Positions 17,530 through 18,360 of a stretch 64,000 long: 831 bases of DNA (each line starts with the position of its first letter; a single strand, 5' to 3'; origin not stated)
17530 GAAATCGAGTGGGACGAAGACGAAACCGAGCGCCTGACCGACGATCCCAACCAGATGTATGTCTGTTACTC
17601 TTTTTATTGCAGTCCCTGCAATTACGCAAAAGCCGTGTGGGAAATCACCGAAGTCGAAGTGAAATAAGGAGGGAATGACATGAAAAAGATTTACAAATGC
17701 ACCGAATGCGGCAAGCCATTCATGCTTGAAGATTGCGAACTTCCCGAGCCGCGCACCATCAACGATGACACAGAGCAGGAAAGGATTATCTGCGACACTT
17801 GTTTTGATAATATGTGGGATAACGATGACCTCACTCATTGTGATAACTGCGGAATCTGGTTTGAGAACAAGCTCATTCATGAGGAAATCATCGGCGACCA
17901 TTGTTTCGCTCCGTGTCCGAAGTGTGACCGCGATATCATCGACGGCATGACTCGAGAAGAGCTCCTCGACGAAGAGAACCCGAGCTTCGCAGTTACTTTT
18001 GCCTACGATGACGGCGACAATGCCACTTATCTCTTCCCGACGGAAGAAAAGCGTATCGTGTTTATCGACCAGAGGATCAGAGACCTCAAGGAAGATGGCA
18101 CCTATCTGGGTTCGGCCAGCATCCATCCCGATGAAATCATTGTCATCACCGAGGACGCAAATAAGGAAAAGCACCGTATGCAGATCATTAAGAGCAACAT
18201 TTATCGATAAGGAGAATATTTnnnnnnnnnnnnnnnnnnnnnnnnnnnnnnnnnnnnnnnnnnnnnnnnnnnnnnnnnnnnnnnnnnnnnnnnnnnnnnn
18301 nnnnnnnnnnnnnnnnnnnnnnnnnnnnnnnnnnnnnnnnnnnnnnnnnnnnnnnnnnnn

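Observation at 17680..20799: Plasmid-style maintenance cluster: MazF-like toxin without an obvious antitoxin, RepA_N, Xer-like tyrosine recombinase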

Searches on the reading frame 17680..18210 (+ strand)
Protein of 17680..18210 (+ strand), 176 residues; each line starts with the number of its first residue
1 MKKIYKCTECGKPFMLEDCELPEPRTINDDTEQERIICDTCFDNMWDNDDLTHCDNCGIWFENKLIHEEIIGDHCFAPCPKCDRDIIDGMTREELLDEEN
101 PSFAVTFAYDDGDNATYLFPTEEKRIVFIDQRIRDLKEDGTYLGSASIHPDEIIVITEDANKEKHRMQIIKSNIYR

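Call 3: search_protein_families(library=pfam, proteins=[window:17680-18210:+], max_evalue=0.1)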
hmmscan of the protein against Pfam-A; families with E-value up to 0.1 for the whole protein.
window:17680-18210:+ (176 aa): 2 families
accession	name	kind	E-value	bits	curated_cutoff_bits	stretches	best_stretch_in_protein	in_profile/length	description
PF18912.6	DZR_2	-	0.041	14.1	27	0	31-68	17-53/56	Double zinc ribbon domain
PF14446.12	Prok-RING_1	-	0.084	13.3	29.1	1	35-58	4-27/54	Prokaryotic RING finger family 1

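Call 5: search_protein_families(library=phrogs, proteins=[window:17680-18210:+], max_evalue=0.01)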
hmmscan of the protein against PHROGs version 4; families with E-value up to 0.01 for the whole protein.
window:17680-18210:+ (176 aa): 0 families

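Call 14: search_solved_structures(query=window:17680-18210:+, max_evalue=10, show_alignments=2)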
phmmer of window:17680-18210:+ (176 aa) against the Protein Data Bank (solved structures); distinct sequences matched with E-value up to 10: 19.
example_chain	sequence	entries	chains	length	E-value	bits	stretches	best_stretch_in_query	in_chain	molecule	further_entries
2i13_A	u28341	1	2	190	3.4e-06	30.4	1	3-53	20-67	Aart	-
1mey_C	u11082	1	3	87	2.3e-05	27.7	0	1-16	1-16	CONSENSUS ZINC FINGER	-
5v3g_D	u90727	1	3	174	0.0046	20.2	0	3-51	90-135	PR domain zinc finger protein 9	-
2cot_A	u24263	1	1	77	0.053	16.7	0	3-16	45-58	Zinc finger protein 435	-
5egb_A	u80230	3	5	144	0.053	16.7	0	3-51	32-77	Histone-lysine N-methyltransferase PRDM9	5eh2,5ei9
5wjq_D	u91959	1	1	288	0.12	15.6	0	2-15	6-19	Zinc finger protein 568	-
1x6e_A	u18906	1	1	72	0.17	15.1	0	3-16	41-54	Zinc finger protein 24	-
5v3m_C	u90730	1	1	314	0.4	13.9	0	3-15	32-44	Zinc finger protein 568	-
3qqm_A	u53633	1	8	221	0.55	13.4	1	72-120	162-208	Mlr3007 protein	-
2eq4_A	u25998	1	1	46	0.57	13.4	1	2-26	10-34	Zinc finger protein 224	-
2em9_A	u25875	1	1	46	1.4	12.1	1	3-26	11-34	Zinc finger protein 224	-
4r0o_A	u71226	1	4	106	1.4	12.1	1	53-118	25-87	Plastocyanin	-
3cvb_A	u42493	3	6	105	1.5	12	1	53-118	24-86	Plastocyanin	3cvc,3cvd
2eol_A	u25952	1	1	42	1.6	11.9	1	3-26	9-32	Zinc finger protein 268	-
1baw_A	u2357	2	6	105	1.6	11.9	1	53-118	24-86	PLASTOCYANIN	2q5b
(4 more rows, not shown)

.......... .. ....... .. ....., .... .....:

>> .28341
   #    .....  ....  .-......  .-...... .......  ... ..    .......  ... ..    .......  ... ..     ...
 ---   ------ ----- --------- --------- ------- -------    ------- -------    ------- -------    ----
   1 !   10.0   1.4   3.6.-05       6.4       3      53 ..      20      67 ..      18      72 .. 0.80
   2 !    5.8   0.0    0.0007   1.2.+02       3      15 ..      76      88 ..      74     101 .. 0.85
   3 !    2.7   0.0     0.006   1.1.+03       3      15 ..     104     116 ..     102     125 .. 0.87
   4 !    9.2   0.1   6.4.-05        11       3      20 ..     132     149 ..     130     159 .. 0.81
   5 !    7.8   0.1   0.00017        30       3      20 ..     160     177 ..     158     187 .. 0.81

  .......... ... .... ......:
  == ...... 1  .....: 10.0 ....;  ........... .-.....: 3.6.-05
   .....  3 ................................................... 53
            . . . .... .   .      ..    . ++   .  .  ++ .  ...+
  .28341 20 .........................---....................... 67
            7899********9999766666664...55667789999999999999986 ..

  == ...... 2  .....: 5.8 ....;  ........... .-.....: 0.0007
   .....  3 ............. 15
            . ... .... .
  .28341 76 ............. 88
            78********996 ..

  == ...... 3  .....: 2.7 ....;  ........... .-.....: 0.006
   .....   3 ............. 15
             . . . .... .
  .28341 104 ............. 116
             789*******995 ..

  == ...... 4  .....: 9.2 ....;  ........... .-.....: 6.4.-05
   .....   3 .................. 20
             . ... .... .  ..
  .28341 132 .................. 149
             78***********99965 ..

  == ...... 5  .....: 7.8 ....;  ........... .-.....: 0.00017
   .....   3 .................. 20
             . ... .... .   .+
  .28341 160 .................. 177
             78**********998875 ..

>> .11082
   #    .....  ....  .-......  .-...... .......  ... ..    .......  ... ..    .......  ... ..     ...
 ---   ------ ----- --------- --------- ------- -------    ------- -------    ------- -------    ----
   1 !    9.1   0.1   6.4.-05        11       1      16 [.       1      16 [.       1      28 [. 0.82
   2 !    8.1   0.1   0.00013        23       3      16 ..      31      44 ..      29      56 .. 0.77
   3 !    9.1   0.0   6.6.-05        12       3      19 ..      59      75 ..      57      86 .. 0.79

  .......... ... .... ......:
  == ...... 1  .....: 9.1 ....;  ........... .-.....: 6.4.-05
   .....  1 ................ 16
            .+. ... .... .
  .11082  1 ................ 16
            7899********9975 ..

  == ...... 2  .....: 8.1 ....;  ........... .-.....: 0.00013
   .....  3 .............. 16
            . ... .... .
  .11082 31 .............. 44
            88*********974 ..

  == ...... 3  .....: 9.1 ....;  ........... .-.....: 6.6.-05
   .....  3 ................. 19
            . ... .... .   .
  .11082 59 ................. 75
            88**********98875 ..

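Call 19: find_homologous_proteins(query=window:17680-18210:+, max_evalue=0.001)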
Query window:17680-18210:+ (176 aa): 15 proteins with E <= 0.001 among 28 candidates.
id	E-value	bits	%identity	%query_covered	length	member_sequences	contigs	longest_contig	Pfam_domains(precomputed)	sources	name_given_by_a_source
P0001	9.7e-113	393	94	100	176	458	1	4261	-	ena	-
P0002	5.7e-108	377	91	100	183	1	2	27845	-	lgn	-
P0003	5.6e-104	364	86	100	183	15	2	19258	-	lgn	-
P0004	1.3e-103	363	88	100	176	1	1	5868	-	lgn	-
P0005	3.6e-103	361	87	100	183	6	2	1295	-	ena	-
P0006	3.0e-98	345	83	100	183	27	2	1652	-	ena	-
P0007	2.2e-88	313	99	78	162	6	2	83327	-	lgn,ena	-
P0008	5.7e-84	299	71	100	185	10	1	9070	-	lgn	-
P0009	2.2e-69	251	62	100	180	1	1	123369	-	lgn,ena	-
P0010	8.7e-68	246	59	100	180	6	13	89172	-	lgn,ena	-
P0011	7.3e-58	214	55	100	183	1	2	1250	-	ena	-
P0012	1.3e-57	213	93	43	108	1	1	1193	-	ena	-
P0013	4.4e-52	195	76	61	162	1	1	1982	-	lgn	-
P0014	1.5e-51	193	74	68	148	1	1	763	-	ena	-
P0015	1.2e-45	174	84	48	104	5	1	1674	-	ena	-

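Call 20: find_encoding_contigs(protein=P0009, flank=6000, max_places=3)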
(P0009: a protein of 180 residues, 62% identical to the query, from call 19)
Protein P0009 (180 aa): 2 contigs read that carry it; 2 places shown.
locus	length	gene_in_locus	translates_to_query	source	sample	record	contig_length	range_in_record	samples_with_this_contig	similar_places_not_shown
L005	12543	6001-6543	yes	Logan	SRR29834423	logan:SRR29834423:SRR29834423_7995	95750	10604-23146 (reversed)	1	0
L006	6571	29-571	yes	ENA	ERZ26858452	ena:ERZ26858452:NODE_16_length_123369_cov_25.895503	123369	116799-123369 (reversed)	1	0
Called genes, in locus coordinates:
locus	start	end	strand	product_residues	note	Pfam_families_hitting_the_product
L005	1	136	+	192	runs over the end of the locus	-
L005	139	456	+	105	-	-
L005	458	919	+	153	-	-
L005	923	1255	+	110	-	-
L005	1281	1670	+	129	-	-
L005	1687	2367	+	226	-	-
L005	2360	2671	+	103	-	-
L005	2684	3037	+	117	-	-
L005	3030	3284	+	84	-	-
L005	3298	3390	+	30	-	-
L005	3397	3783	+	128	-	-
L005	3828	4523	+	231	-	PF10979:DUF2786, PF23771:DUF7168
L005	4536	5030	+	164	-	-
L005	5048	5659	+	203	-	PF17338:GP88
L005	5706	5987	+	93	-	-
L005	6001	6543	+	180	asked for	-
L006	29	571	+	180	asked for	-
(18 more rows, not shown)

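Call 21: find_encoding_contigs(protein=P0010, flank=6000, max_places=4)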
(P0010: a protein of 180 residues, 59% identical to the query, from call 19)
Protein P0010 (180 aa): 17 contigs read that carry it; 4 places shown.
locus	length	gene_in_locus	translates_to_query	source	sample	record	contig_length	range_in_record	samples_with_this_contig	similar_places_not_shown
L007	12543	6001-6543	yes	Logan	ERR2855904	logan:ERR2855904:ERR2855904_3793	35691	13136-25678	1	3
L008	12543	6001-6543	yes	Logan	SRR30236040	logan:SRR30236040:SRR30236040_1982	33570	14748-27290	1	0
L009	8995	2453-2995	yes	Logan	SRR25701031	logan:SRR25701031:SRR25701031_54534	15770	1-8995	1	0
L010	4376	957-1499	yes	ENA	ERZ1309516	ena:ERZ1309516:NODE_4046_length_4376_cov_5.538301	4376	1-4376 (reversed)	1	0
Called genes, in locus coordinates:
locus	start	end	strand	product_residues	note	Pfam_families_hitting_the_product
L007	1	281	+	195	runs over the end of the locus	-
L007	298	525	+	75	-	-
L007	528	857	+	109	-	-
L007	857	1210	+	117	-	-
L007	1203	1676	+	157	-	-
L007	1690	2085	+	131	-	-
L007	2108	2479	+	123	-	-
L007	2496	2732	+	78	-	-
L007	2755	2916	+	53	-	-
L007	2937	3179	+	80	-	-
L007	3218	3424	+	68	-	-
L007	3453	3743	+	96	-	-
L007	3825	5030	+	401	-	PF10979:DUF2786, PF23771:DUF7168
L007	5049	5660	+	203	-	PF17338:GP88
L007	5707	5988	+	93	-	-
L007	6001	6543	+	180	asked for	-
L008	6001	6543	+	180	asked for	-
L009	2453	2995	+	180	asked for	-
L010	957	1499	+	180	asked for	-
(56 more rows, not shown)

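Call 22: find_encoding_contigs(protein=P0008, flank=6000, max_places=3)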
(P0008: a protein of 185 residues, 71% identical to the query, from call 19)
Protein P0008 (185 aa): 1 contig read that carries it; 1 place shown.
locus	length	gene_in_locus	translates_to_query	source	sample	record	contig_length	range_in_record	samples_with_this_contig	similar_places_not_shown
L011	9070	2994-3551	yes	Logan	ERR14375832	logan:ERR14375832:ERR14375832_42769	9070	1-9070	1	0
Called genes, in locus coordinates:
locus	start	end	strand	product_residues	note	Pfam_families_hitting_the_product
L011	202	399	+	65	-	-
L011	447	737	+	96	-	-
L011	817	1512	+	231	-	PF10979:DUF2786, PF23771:DUF7168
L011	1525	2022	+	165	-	-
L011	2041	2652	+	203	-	PF17338:GP88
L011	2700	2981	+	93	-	-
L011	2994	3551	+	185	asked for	-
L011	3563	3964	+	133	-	PF02452:PemK_toxin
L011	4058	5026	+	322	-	PF06970:RepA_N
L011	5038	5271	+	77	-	-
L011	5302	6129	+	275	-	PF00589:Phage_integrase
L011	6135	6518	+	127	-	-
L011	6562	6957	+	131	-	-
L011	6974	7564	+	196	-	-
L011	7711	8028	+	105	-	-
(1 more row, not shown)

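Call 41: predict_structure(alignment_id=A1)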
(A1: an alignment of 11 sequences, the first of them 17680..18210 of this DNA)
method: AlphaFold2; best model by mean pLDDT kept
length: 176 residues; sequences in the alignment: 11
mean_pLDDT: 87.9   pTM: 0.52
mean pLDDT of the five models: 87.9, 86.8, 86.2, 85.6, 84.8
residues with pLDDT >= 90: 102; 70-90: 65; 50-70: 8; < 50: 1
segments of 3 or more residues with pLDDT < 50: none
pLDDT, mean of each block of 10 residues (from residue 1): 87 87 87 90 93 92 90 87 89 70 85 87 90 92 90 92 93 76
secondary structure, 60 per line:
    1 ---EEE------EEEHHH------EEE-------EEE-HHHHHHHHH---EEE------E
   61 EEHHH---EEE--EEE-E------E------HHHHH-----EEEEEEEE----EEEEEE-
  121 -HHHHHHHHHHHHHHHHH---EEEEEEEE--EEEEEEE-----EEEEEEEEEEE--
elements in order: E4-6 E13-15 E25-27 E35-37 H39-47 E51-53 E60-62 E69-71 E74-76 H92-96 E102-109 E114-119 H122-138 E142-149 E152-158 E164-174

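Call 42: search_protein_representatives(alignment_id=A1)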
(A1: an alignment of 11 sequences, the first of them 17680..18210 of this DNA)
Query: 11 sequences, 181 profile positions. Proteins with E-value up to 0.001 (for the whole library): 100; up to 1e-10: 59; up to 1e-30: 5. The best 100 are listed.
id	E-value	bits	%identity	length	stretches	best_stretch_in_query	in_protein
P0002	1.9e-105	366.8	-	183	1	1-181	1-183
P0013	1.8e-58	213.7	-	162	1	1-112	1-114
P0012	1.1e-50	188.3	-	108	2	1-75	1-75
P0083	2.0e-44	167.9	-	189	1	1-180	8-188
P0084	1.2e-39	152.3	-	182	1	1-180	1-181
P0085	7.3e-30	120.5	-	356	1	7-136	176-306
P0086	9.8e-30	120.1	-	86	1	1-59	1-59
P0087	3.9e-27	111.6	-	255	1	4-158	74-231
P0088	3.9e-25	105.1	-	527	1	7-156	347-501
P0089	3.0e-24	102.2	-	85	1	1-55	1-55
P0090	8.9e-24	100.6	-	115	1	2-98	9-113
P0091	1.8e-23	99.7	-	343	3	4-116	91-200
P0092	2.2e-23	99.3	-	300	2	5-102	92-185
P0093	4.2e-23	98.4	-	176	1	19-141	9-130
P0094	4.3e-23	98.4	-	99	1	4-100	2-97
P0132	2.1e-12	63.6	-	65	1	143-181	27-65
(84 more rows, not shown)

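Call 49: find_related_loci(query=P0083, collection=viral_contigs, flank=4000)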
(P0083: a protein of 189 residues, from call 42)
Query P0083 (189 aa) in viral_contigs; peptide patterns used: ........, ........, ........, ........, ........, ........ (x = any residue, [..] = any of these).
4 stretches matched a pattern; 2 encode a relative of the query (tblastn E <= 1e-3); 2 distinct loci.
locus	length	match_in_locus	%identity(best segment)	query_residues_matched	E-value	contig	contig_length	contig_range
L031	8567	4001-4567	90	1-189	2e-117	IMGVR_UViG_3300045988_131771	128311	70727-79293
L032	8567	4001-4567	90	1-189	3e-117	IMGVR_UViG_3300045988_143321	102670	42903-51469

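Call 50: find_related_loci(query=P0084, collection=viral_contigs, flank=4000)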
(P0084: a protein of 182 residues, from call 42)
Query P0084 (182 aa) in viral_contigs; peptide patterns used: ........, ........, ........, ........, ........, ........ (x = any residue, [..] = any of these).
7 stretches matched a pattern, but none encodes a relative of the query by tblastn (E <= 1e-3).

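Call 51: find_related_loci(query=P0087, collection=viral_contigs, flank=4000)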
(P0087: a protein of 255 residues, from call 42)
Query P0087 (255 aa) in viral_contigs; peptide patterns used: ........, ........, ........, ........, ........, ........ (x = any residue, [..] = any of these).
13 stretches matched a pattern, but none encodes a relative of the query by tblastn (E <= 1e-3).

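Call 66: search_protein_families(library=padloc, proteins=[window:17680-18210:+], max_evalue=0.01)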
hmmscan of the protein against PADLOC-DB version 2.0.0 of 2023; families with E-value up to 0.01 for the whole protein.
window:17680-18210:+ (176 aa): 0 families

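Call 67: search_protein_families(library=ncbifam, proteins=[window:17680-18210:+], max_evalue=0.01)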
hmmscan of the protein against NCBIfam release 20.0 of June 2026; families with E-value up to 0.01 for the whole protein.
window:17680-18210:+ (176 aa): 0 families

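Call 101: find_encoding_contigs(protein=P0007, flank=3000, max_places=3)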
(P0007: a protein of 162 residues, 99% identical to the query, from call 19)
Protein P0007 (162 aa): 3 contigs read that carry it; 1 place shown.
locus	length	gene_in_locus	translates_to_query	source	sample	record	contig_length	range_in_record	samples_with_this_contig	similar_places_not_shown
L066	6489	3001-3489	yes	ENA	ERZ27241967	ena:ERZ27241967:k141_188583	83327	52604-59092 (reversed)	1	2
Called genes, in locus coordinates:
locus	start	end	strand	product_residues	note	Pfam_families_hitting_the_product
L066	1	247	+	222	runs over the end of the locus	-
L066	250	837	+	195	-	-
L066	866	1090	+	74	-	-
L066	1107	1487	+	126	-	-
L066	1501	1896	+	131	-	-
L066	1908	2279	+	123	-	-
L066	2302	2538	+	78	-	-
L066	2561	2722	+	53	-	-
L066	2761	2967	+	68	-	-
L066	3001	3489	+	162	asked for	-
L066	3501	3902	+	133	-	PF02452:PemK_toxin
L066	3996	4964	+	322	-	PF06970:RepA_N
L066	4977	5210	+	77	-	-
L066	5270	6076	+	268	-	PF00589:Phage_integrase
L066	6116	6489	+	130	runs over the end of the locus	-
